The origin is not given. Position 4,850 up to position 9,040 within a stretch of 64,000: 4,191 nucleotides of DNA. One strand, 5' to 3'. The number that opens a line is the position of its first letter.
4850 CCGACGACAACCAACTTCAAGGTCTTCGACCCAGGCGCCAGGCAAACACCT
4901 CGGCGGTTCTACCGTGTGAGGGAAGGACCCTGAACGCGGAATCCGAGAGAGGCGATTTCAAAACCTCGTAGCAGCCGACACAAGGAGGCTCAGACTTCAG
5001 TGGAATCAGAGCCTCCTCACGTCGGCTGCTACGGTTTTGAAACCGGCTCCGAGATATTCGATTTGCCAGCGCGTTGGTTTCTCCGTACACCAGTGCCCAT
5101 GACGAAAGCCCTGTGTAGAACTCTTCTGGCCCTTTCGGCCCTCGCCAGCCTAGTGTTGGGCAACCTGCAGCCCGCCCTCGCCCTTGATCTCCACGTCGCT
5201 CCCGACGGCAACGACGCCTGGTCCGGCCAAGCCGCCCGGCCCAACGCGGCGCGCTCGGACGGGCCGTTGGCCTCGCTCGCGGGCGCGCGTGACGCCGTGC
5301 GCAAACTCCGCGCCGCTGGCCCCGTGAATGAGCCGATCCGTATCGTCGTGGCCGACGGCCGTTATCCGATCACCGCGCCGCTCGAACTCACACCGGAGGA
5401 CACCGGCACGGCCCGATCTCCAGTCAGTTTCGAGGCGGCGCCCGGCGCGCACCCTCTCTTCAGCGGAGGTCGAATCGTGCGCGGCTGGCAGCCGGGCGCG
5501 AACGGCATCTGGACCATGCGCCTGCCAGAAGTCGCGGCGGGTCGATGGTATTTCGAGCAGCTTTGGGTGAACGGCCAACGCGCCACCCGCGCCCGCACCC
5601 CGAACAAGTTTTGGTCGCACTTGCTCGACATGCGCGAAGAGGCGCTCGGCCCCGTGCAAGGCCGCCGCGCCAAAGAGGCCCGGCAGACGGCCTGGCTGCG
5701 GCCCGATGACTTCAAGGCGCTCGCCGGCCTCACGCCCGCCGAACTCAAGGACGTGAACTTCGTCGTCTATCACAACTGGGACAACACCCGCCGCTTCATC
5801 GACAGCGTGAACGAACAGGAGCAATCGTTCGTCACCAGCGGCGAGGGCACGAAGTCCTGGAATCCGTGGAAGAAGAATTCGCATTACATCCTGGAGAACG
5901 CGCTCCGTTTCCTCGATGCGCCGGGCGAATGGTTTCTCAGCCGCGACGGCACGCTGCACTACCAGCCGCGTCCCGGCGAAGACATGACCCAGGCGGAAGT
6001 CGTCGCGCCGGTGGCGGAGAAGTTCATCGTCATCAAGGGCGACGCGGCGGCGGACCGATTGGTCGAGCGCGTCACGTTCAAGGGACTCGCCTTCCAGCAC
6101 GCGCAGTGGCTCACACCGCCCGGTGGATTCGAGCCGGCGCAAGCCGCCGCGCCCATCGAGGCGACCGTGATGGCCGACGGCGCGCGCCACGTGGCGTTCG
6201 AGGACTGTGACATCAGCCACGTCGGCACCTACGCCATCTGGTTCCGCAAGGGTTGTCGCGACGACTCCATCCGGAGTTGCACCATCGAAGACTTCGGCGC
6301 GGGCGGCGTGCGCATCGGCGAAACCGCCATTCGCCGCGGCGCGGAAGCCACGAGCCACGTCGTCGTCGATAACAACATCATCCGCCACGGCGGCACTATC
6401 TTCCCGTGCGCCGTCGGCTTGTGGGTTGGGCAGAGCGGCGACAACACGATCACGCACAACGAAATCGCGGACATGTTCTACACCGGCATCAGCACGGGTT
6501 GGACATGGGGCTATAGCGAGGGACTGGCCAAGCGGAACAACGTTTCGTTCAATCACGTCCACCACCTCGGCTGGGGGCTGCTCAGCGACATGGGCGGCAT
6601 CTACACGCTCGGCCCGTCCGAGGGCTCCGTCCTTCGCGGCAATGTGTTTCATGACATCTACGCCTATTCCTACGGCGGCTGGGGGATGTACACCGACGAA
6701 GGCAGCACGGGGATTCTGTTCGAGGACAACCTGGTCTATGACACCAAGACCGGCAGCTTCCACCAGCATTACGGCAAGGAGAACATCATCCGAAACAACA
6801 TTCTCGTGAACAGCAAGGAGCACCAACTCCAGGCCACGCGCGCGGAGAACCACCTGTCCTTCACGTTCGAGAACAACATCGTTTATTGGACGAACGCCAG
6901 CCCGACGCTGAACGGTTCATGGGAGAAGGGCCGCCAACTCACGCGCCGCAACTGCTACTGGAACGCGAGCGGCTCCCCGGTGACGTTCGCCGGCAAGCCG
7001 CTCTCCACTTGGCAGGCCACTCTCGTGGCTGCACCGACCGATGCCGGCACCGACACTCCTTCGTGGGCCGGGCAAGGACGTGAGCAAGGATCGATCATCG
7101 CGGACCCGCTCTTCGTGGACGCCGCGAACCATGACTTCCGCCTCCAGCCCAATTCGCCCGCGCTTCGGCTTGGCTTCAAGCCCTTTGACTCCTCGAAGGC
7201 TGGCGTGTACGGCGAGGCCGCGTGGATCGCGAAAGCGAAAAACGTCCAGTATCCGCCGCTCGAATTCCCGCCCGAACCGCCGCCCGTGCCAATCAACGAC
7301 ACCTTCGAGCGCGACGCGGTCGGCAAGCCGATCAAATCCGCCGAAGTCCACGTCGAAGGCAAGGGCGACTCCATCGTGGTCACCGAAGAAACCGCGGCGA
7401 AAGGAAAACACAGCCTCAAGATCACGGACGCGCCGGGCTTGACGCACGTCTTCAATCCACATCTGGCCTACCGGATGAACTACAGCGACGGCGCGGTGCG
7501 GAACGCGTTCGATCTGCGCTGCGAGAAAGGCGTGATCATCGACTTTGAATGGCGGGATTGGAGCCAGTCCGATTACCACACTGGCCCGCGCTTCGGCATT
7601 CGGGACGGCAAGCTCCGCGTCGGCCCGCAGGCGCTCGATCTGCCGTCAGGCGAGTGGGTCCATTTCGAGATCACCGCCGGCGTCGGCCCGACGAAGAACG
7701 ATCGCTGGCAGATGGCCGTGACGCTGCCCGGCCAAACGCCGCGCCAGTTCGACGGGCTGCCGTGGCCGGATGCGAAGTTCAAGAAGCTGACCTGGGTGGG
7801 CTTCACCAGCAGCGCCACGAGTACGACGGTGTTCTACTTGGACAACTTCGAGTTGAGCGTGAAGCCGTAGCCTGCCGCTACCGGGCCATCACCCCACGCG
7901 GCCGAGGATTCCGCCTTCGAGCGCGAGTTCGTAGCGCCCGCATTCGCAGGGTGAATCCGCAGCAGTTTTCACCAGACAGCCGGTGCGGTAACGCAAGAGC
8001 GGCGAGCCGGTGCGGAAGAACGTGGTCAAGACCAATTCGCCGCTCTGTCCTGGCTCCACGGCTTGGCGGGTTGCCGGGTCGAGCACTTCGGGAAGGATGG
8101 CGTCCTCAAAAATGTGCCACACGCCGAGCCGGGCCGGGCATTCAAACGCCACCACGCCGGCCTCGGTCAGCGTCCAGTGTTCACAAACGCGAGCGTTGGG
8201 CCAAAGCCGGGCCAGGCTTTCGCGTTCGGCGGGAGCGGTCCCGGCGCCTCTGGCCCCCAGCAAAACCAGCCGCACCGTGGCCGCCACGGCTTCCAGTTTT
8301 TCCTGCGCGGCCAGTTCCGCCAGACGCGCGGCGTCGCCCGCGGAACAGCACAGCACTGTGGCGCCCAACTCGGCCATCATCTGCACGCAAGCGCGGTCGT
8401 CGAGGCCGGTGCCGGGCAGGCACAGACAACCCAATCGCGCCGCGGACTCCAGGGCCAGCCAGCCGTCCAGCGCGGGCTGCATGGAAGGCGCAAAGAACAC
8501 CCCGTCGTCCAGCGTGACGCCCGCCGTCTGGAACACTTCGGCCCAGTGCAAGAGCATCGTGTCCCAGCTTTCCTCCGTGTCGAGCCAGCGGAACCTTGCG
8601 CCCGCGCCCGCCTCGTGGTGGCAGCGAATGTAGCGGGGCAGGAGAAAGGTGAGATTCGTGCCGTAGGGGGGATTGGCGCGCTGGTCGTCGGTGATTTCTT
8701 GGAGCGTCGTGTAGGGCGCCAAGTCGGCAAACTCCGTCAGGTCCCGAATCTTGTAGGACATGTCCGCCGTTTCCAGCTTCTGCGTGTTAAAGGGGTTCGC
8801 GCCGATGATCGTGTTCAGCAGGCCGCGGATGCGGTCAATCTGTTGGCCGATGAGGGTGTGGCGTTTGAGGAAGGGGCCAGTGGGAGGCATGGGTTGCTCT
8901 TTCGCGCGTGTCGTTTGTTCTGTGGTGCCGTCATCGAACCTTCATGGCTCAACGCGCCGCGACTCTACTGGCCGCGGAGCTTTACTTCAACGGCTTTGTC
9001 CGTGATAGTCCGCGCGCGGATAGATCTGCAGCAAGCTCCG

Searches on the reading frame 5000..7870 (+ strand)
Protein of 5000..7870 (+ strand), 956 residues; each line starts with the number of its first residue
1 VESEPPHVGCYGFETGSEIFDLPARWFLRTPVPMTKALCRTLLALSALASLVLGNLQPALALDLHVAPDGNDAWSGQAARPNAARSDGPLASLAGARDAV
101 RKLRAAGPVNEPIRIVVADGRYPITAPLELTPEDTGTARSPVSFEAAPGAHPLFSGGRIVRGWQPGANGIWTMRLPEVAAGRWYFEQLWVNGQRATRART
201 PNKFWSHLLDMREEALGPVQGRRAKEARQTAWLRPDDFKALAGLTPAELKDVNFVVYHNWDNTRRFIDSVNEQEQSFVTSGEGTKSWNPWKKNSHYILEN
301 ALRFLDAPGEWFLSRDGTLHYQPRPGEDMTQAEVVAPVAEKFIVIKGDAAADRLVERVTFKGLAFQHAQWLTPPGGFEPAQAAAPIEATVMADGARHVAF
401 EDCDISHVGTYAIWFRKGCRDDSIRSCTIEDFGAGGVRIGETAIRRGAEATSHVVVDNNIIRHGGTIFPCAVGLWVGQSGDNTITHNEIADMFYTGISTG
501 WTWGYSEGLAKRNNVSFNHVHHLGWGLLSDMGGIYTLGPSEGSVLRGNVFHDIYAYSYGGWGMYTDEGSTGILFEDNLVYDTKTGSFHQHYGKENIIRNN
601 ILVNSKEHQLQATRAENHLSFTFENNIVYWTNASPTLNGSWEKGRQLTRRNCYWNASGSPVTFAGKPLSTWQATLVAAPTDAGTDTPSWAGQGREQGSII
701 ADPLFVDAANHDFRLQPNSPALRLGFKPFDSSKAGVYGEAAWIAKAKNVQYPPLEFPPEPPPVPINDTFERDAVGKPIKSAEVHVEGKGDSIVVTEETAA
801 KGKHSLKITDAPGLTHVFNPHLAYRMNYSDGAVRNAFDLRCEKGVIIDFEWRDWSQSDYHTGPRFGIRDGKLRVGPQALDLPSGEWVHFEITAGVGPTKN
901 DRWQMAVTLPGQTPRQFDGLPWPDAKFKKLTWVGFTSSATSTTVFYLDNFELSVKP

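Call 67: search_protein_families(library=pfam, proteins=[window:5000-7870:+], max_evalue=0.0001)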
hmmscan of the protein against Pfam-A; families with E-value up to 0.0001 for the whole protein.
window:5000-7870:+ (956 aa): 4 families
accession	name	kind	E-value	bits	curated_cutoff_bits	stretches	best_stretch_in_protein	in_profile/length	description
PF13229.12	Beta_helix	-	1.9e-18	67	25.9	2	450-626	7-156/158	Right handed beta helix region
PF21231.2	GH141_M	-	4.6e-10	40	27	1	170-324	3-156/156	GH141 insertion domain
PF17161.10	DUF5123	-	3.4e-06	28.6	35.1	0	597-721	3-104/113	Domain of unknown function (DUF5123)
PF05048.19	NosD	-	4.4e-06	26.7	23.6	1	438-619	28-186/212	Periplasmic copper-binding protein (NosD)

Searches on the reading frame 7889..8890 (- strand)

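Call 67: search_protein_families(library=pfam, proteins=[window:7889-8890:-], max_evalue=0.0001)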
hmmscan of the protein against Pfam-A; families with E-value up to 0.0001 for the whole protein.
window:7889-8890:- (333 aa): 1 family
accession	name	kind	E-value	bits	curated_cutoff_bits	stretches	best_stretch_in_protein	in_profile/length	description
PF00501.34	AMP-binding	-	5.7e-07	29.1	29.9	1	154-288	235-374/384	AMP-binding enzyme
